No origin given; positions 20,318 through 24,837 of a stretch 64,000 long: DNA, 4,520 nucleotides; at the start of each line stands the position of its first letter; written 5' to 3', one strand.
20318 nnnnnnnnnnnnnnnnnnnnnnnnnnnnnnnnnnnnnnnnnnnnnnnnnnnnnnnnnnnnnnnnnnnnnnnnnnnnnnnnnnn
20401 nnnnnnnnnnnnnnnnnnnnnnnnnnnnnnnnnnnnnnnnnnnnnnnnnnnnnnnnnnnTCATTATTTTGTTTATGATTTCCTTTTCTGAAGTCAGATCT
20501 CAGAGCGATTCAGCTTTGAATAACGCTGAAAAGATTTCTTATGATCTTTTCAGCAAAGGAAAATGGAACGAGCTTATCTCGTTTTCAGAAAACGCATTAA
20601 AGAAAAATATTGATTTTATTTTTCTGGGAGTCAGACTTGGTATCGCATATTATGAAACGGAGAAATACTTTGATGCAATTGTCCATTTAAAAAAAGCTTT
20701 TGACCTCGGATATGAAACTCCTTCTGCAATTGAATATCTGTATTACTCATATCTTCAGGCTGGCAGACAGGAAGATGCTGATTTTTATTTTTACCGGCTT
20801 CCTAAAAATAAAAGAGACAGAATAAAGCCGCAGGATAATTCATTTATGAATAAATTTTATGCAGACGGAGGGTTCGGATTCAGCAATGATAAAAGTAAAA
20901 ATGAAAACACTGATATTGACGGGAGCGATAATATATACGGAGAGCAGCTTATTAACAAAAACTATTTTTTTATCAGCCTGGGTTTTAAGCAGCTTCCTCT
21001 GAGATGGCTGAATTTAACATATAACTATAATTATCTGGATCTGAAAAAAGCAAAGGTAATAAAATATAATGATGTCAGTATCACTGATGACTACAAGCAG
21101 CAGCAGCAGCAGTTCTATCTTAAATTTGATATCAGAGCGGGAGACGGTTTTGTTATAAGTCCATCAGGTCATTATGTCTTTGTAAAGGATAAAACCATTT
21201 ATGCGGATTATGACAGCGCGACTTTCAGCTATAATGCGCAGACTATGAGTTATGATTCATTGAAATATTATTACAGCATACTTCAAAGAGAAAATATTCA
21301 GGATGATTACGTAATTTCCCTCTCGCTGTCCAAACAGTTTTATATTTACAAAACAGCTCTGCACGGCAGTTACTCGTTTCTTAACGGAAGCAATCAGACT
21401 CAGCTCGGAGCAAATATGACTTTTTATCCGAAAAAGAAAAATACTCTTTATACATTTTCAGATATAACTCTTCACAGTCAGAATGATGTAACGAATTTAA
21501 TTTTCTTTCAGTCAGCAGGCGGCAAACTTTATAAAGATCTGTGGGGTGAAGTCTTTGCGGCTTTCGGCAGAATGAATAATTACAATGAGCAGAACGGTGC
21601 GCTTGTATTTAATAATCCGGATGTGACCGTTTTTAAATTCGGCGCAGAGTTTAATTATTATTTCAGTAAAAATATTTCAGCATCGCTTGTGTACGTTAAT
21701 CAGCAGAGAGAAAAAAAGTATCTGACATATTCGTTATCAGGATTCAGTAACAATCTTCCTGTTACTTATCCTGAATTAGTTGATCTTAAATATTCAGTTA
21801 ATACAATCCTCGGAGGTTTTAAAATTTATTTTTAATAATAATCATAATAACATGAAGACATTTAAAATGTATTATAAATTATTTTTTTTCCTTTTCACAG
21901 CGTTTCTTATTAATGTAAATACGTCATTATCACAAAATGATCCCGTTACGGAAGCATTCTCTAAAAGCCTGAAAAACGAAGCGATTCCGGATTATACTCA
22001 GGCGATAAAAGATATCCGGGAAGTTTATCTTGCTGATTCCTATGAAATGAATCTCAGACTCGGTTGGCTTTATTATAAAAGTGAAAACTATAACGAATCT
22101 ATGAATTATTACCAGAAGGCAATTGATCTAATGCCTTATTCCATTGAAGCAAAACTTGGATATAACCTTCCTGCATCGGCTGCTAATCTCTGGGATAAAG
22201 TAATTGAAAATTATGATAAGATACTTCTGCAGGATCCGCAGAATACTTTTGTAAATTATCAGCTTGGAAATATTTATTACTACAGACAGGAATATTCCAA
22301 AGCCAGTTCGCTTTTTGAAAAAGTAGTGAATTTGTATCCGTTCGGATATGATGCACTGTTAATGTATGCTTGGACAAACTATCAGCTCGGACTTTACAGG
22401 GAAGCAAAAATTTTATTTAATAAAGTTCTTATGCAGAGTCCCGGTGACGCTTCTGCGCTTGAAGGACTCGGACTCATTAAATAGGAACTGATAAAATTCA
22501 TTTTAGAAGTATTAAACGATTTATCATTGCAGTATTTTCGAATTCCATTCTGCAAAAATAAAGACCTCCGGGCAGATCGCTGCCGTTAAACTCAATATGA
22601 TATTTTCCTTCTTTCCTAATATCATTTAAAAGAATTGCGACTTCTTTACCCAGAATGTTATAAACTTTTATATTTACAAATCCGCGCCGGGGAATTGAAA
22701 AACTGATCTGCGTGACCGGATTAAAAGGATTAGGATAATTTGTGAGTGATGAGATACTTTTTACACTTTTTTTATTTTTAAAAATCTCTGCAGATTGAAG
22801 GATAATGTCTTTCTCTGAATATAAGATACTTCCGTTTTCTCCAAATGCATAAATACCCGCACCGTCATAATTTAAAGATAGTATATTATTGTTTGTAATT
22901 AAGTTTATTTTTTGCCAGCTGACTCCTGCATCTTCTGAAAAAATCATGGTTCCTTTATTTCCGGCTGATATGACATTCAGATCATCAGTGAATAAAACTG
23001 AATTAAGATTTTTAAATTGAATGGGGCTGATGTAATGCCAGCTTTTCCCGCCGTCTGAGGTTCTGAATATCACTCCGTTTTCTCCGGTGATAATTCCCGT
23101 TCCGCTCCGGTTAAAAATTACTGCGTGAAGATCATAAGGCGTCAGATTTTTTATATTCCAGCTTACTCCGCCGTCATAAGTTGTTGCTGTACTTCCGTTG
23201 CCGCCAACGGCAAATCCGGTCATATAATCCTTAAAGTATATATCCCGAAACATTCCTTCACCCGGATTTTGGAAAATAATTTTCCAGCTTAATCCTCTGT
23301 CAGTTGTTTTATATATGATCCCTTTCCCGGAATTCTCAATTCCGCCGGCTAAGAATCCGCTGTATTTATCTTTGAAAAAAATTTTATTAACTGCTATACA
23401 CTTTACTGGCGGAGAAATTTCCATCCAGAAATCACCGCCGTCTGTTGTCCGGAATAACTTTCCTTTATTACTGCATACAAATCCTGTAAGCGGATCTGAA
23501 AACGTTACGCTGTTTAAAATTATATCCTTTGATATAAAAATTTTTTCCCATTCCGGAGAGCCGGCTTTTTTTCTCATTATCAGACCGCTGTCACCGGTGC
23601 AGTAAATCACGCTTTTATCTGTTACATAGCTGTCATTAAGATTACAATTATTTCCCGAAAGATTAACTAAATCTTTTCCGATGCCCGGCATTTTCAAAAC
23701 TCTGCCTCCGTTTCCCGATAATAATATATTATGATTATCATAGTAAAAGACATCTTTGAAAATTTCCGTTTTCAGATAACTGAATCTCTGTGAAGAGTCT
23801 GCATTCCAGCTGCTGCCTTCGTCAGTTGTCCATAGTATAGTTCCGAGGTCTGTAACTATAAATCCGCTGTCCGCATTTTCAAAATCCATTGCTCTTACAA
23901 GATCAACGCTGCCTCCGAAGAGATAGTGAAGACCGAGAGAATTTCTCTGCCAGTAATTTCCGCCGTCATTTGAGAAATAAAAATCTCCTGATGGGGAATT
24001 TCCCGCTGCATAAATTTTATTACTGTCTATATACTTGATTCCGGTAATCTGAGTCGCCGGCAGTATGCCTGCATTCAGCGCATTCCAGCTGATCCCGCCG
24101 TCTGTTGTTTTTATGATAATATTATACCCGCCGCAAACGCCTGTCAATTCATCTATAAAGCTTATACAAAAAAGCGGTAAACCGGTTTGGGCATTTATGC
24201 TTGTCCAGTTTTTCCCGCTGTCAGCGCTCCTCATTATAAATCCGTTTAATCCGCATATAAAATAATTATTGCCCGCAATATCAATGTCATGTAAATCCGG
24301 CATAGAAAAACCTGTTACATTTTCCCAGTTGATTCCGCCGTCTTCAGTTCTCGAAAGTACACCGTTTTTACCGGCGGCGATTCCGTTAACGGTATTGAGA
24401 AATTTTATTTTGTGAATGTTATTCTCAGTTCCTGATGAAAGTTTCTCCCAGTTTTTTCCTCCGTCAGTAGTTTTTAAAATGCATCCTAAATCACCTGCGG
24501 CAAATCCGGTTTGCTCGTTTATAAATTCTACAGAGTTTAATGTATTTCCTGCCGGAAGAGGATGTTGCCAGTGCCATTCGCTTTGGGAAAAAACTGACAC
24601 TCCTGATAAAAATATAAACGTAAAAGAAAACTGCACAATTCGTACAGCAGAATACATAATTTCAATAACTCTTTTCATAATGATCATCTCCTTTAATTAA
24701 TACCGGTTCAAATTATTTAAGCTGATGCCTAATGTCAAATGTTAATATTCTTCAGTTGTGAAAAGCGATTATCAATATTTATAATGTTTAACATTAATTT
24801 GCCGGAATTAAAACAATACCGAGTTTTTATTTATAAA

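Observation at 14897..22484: Uncharacterised seven-gene operon: AraC + PqqD-like + ATP-grasp + PLP decarboxylase + UT-like/M23 fusion + TPR/beta-barrel + TPR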

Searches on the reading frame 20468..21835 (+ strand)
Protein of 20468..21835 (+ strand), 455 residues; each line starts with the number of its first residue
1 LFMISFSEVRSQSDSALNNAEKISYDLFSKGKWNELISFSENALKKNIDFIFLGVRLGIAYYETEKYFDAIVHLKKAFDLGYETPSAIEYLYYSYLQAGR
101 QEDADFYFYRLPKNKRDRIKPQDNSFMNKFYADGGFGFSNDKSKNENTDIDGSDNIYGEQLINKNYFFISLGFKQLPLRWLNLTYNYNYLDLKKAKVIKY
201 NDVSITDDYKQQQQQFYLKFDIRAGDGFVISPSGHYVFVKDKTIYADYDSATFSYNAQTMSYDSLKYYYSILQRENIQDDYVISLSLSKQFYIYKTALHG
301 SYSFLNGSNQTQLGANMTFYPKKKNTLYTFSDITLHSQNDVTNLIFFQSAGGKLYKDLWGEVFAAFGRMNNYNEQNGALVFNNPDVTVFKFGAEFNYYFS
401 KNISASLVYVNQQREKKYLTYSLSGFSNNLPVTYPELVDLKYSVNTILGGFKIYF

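Call 3: search_protein_families(library=pfam, proteins=[window:20468-21835:+], max_evalue=0.01)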
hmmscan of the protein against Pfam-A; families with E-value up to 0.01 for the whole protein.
window:20468-21835:+ (455 aa): 0 families

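Call 4: search_protein_families(library=ncbifam, proteins=[window:20468-21835:+], max_evalue=0.01)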
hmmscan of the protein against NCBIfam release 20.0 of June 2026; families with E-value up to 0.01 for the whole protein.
window:20468-21835:+ (455 aa): 0 families

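Call 30: find_homologous_proteins(query=window:20468-21835:+)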
Query window:20468-21835:+ (455 aa): 55 proteins with E <= 0.001 among 5562 candidates.
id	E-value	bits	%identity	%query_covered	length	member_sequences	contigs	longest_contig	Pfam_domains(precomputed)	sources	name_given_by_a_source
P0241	3.8e-296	1000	100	100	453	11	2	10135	-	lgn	-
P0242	2.7e-203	694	67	100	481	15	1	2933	-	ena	-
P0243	1.4e-194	666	72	89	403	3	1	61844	-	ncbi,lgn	ncbi:MAG: hypothetical protein WAT71_16430 [Ignavibacteria bacterium]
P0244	7.3e-190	650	65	100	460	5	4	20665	-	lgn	-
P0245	8.0e-190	650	66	96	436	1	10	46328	-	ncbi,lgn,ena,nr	ncbi:MAG: hypothetical protein JSS91_09500 [Bacteroidetes bacterium]|nr:hypothetical protein [Bacter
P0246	6.5e-136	472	49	100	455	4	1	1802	-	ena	-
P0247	8.5e-133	462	48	100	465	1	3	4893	-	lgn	-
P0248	4.2e-132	460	46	100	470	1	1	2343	-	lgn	-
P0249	1.3e-131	458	47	100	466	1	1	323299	-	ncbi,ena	-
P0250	8.7e-129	449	47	99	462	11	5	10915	-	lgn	-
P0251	7.1e-128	446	60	75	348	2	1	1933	-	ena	-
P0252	1.6e-125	438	48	98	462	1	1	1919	-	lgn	-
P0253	2.5e-123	431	45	100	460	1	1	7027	-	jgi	jgi:hypothetical protein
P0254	1.8e-122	428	46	98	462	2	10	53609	-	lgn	-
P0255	5.6e-122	426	45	100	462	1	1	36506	-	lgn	-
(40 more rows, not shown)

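Call 43: predict_structure(alignment_id=A3)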
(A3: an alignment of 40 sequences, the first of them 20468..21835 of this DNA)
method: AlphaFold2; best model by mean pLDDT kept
length: 455 residues; sequences in the alignment: 40
mean_pLDDT: 91.2   pTM: 0.82
mean pLDDT of the five models: 91.2, 90.9, 90.8, 90.0, 88.3
residues with pLDDT >= 90: 351; 70-90: 83; 50-70: 10; < 50: 11
segments of 3 or more residues with pLDDT < 50: 1-11
pLDDT, mean of each block of 10 residues (from residue 1): 43 74 96 97 92 95 94 95 94 93 93 90 80 96 94 90 95 91 95 96 94 97 96 98 92 73 76 96 97 95 94 97 89 95 96 93 96 91 92 95 94 96 83 89 96 89
secondary structure, 60 per line:
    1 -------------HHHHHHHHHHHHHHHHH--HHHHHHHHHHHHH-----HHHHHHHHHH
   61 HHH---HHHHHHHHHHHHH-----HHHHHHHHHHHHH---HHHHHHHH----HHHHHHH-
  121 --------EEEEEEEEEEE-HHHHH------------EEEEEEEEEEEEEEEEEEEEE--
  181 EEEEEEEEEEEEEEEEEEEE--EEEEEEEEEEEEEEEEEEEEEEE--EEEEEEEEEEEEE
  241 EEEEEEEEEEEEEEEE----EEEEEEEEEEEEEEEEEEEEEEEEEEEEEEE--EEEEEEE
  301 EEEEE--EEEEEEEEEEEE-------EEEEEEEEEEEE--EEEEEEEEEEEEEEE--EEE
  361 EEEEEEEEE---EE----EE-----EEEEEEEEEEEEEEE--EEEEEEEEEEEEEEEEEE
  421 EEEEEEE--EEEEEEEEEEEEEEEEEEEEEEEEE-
elements in order: H14-30 H33-45 H51-63 H67-79 H85-97 H101-108 H113-119 E129-139 H141-145 E158-178 E181-200 E203-225 E228-256 E261-291 E294-305 E308-319 E327-338 E341-355 E358-369 E386-400 E403-427 E430-454

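Call 46: fold_search(model_id=the predicted structure, library=pdb)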
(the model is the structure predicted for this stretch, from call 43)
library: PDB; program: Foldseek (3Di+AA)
matches with E <= 10: 1396; with E <= 0.001: 318
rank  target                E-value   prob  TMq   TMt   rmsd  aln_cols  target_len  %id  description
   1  2r8a_A                3.9e-10  1.00  0.43  0.52   8.2       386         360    8  Crystal structure of the long-chain fatty acid transporter FadL mutant delta N8 (released 2008-09-23)
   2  2r89_A                1.4e-09  1.00  0.40  0.48   8.5       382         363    8  Crystal structure of the long-chain fatty acid transporter FadL mutant delta N3 (released 2008-09-23)
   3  2r88_A                4.6e-09  1.00  0.46  0.56   7.6       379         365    9  Crystal structure of the long-chain fatty acid transporter FadL mutant delta S3 kink (released 2008-09-23)
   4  1t1l_A                1.4e-08  1.00  0.38  0.40  11.5       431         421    7  Crystal structure of the long-chain fatty acid transporter FadL (released 2004-06-15)
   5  3pgr                  2.0e-08  1.00  0.43  0.51   8.7       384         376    8  Asp348Arg mutant of EcFadL (released 2011-05-25)
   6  3pgs_A                2.6e-08  1.00  0.33  0.35  17.2       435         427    7  Phe3Gly mutant of EcFadL (released 2011-05-25)
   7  3pgu                  4.9e-08  1.00  0.41  0.45   9.6       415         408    8  Phe3Glu mutant of EcFadL (released 2011-05-25)
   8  3pgs_B                4.9e-08  1.00  0.33  0.34  17.4       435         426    8  Phe3Gly mutant of EcFadL (released 2011-05-25)
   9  2r4l_C                1.1e-07  1.00  0.41  0.45   9.9       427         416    9  Crystal structure of the long-chain fatty acid transporter FadL mutant P34A (released 2008-09-16)
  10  3dwo                  1.5e-07  1.00  0.42  0.43  10.5       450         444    5  Crystal structure of a Pseudomonas aeruginosa FadL homologue (released 2008-12-16)
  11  9j9n_A                1.7e-07  1.00  0.30  0.38  16.6       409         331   10  artificial mononuclear Zn-bound metalloprotein 2 (M2:Zn) (released 2025-07-02)
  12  9wcb_A                1.8e-07  1.00  0.31  0.39  18.7       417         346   12  Open state of A8 gpJ 713 central tail fiber with OmpC G17 from E. coli EDL933 (released 2026-01-28)
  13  1hxt                  1.9e-07  1.00  0.30  0.39  17.8       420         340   12  OMPF PORIN MUTANT NQAAA (released 2001-06-06)
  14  3dwn_A                2.2e-07  1.00  0.39  0.42  11.6       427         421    9  Crystal structure of the long-chain fatty acid transporter FadL mutant A77E/S100R (released 2008-12-16)
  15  3pf1_A                2.3e-07  1.00  0.40  0.42  11.2       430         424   10  E. coli FadL Asp348Ala mutant (released 2011-05-25)
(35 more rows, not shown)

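Call 47: search_protein_families(library=pfam, alignment_id=A3, max_evalue=1)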
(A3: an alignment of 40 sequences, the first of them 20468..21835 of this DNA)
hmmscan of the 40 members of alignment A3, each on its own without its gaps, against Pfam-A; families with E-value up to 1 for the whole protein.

A. member 1, window:20468-21835:+ (455 aa): 2 families
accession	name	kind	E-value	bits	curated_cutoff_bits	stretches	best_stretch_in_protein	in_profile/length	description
PF07719.23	TPR_2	-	0.12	13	27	1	56-80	6-30/34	Tetratricopeptide repeat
PF10251.14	PEN-2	-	0.18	12.7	25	0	163-194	9-39/93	Presenilin enhancer-2 subunit of gamma secretase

B. families by the number of members that match (of 40 scanned): 32 families (the first 25 are shown)
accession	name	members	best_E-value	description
PF07719.23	TPR_2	39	7.3e-06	Tetratricopeptide repeat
PF00515.34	TPR_1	34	6.6e-07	Tetratricopeptide repeat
PF13424.12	TPR_12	24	0.00098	Tetratricopeptide repeat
PF13181.12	TPR_8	18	0.00052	Tetratricopeptide repeat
PF13414.12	TPR_11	16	0.00012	TPR repeat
PF13374.12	TPR_10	15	0.011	Tetratricopeptide repeat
PF13432.12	TPR_16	10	0.0012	Tetratricopeptide repeat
PF14559.12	TPR_19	7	7.4e-06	Tetratricopeptide repeat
PF13371.12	TPR_9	6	0.0074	Tetratricopeptide repeat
PF13174.12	TPR_6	6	0.023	Tetratricopeptide repeat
PF13428.12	TPR_14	6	0.049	Tetratricopeptide repeat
PF13505.12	OMP_b-brl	5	0.0036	Outer membrane protein beta-barrel domain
PF12895.13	ANAPC3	5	0.0064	Anaphase-promoting complex, cyclosome, subunit 3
PF13431.12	TPR_17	3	0.024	Tetratricopeptide repeat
PF07437.17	YfaZ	2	0.00052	YfaZ precursor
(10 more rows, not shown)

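Call 66: search_protein_families(library=padloc, proteins=[window:20468-21835:+], max_evalue=0.001)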
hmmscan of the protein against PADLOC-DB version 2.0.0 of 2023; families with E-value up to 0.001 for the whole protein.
window:20468-21835:+ (455 aa): 0 families

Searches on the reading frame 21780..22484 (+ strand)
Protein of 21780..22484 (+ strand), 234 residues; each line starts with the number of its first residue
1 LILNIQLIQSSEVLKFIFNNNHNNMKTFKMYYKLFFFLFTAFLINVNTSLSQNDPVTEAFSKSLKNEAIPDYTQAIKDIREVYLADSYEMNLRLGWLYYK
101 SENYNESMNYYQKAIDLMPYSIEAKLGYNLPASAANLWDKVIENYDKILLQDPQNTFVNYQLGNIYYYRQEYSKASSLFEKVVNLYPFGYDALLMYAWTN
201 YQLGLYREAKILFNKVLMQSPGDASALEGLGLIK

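Call 3: search_protein_families(library=pfam, proteins=[window:21780-22484:+], max_evalue=0.01)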
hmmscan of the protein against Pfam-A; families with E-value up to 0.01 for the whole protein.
window:21780-22484:+ (234 aa): 17 families
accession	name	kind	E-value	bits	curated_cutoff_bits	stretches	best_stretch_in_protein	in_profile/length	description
PF07719.23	TPR_2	-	3.8e-19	67.6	27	2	93-119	6-32/34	Tetratricopeptide repeat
PF00515.34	TPR_1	-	1.4e-15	56.8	27.8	2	93-119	6-32/34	Tetratricopeptide repeat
PF13181.12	TPR_8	-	4.4e-13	48.7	25.7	1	89-117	2-30/34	Tetratricopeptide repeat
PF14559.12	TPR_19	-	1.6e-11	44.8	25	1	171-226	6-60/68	Tetratricopeptide repeat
PF13174.12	TPR_6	-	2.8e-11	43.7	26.3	0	160-187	4-31/33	Tetratricopeptide repeat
PF13432.12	TPR_16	-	4.3e-11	43.5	32.7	1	160-224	1-65/65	Tetratricopeptide repeat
PF13424.12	TPR_12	-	1.3e-10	41.8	30.1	2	159-217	6-72/77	Tetratricopeptide repeat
PF13428.12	TPR_14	-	1.5e-09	38.1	23.5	0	191-231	2-42/44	Tetratricopeptide repeat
PF13374.12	TPR_10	-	1.1e-07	32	27.5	1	94-117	8-31/42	Tetratricopeptide repeat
PF13176.12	TPR_7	-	1.8e-06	28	27.9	0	93-117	4-28/36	Tetratricopeptide repeat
PF24575.1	TPR_Slam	-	2.9e-06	28.1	35.2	0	139-177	64-102/104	Surface lipoprotein assembly modifier, N-terminal TPR repeats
PF23914.1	TPR_CcmH_CycH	-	5.2e-06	26.8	42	1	93-187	55-152/158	Cytochrome c-type biogenesis protein H TPR domain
PF13414.12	TPR_11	-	5.8e-06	26.3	26.8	0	97-122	3-28/42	TPR repeat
PF13431.12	TPR_17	-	6.9e-06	26.4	24.4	0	178-209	1-32/34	Tetratricopeptide repeat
PF12895.13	ANAPC3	-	0.00032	21.4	27.2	1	138-212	5-78/82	Anaphase-promoting complex, cyclosome, subunit 3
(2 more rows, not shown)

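Call 4: search_protein_families(library=ncbifam, proteins=[window:21780-22484:+], max_evalue=0.01)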
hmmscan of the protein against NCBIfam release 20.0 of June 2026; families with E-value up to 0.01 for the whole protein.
window:21780-22484:+ (234 aa): 17 families
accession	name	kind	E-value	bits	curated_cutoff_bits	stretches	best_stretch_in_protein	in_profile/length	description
NF040959.1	MamA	equivalog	9.8e-11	41.5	200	2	139-226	88-175/204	magnetosome protein MamA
TIGR02917.1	PEP_TPR_lipo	equivalog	2.3e-10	39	312.2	1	94-228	199-333/899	XrtA/PEP-CTERM system TPR-repeat protein PrsT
TIGR00540.1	TPR_hemY_coli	hypoth_equivalog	6.4e-08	31.8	142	1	130-215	300-384/385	heme biosynthesis-associated TPR protein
TIGR02795.1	tol_pal_ybgF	equivalog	9e-06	26.3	90.1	1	159-226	42-112/119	tol-pal system protein YbgF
NF033920.0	C39_PA2778_fam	equivalog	1.2e-05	24.9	150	1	140-215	174-249/255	PA2778 family cysteine peptidase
TIGR00990.1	3a0801s09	subfamily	1.3e-05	24.1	757.25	1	90-217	334-460/615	mitochondrial import receptor subunit TOM70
NF053607.1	CHU_0125_OmpA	equivalog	1.8e-05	23.5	620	1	138-220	35-117/639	CHU_0125 family OmpA-like outer membrane integrity protein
NF047507.1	TPR_BatC_Lepto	exception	2.9e-05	23.7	175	1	95-187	31-127/214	TPR repeat-containing protein BatC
NF033762.1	social_mot_Tgl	equivalog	3.5e-05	23.3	225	1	105-210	48-156/252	social motility TPR repeat lipoprotein Tgl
TIGR02521.1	type_IV_pilW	equivalog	8.3e-05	22.2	154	1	142-216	51-125/234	type IV pilus biogenesis/stability protein PilW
TIGR03939.1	PGA_TPR_OMP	equivalog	8.7e-05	20.9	366.65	1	144-225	417-498/800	poly-beta-1,6 N-acetyl-D-glucosamine export porin PgaA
TIGR02552.1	LcrH_SycD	equivalog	0.00012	21.9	104.8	0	93-184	23-114/136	SycD/LcrH family type III secretion system chaperone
NF047371.1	FlcA_CTERM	equivalog_domain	0.0002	19.9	300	0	139-218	456-535/646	periplasmic flagellar collar protein FlcA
TIGR03302.1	OM_YfiO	subfamily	0.00046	19.8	81.4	0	158-211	35-91/239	outer membrane protein assembly factor BamD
NF052243.1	T4PFormProtSgmX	equivalog_domain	0.00081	17.7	1800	1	136-196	17-75/1065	type IV pili formation protein SgmX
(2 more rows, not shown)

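Call 66: search_protein_families(library=padloc, proteins=[window:21852-22484:+], max_evalue=0.001)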
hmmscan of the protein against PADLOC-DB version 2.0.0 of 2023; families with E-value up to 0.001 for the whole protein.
window:21852-22484:+ (210 aa): 0 families

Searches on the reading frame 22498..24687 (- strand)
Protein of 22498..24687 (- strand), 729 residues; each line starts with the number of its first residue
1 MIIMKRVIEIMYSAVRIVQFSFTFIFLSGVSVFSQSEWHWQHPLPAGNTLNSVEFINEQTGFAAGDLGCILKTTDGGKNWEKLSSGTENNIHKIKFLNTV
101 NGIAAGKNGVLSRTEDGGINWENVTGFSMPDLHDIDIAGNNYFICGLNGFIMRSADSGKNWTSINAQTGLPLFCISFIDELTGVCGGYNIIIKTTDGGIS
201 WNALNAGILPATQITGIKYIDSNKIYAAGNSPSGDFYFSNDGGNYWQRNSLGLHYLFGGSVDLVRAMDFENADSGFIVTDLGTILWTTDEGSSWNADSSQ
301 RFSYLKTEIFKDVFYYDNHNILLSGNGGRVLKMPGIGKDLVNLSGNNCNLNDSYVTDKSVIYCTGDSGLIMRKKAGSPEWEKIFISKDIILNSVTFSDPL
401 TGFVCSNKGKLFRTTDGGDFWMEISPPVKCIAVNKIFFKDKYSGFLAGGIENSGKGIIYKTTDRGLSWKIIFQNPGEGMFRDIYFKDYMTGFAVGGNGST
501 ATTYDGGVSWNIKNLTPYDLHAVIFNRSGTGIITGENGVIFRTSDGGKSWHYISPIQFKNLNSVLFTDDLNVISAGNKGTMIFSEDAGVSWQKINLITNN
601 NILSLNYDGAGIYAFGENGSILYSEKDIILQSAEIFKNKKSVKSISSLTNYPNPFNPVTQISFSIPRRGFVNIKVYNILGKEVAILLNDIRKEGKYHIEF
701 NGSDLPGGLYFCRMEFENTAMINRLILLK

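Call 3: search_protein_families(library=pfam, proteins=[window:22498-24687:-], max_evalue=0.01)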
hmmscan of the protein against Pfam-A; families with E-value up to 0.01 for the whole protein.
window:22498-24687:- (729 aa): 6 families
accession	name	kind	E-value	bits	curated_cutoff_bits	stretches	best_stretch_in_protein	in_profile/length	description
PF14870.12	PSII_BNR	-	3e-43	148.6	27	5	79-171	8-104/303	Photosynthesis system II assembly factor YCF48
PF15902.12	Sortilin-Vps10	-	5.6e-17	62.1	33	1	540-601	3-67/446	Sortilin, neurotensin receptor 3,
PF18962.6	Por_Secre_tail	-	1.1e-09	38.9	27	1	651-726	2-74/75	Secretion system C-terminal sorting domain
PF02012.26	BNR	-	1.5e-07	30.7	27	0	73-82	3-12/12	BNR/Asp-box repeat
PF19755.4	DUF6242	-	2.8e-07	31.1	29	0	104-161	161-217/217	Domain of unknown function (DUF6242)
PF13088.12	BNR_2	-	1.2e-05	25.2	31.4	0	519-601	172-258/277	BNR repeat-like domain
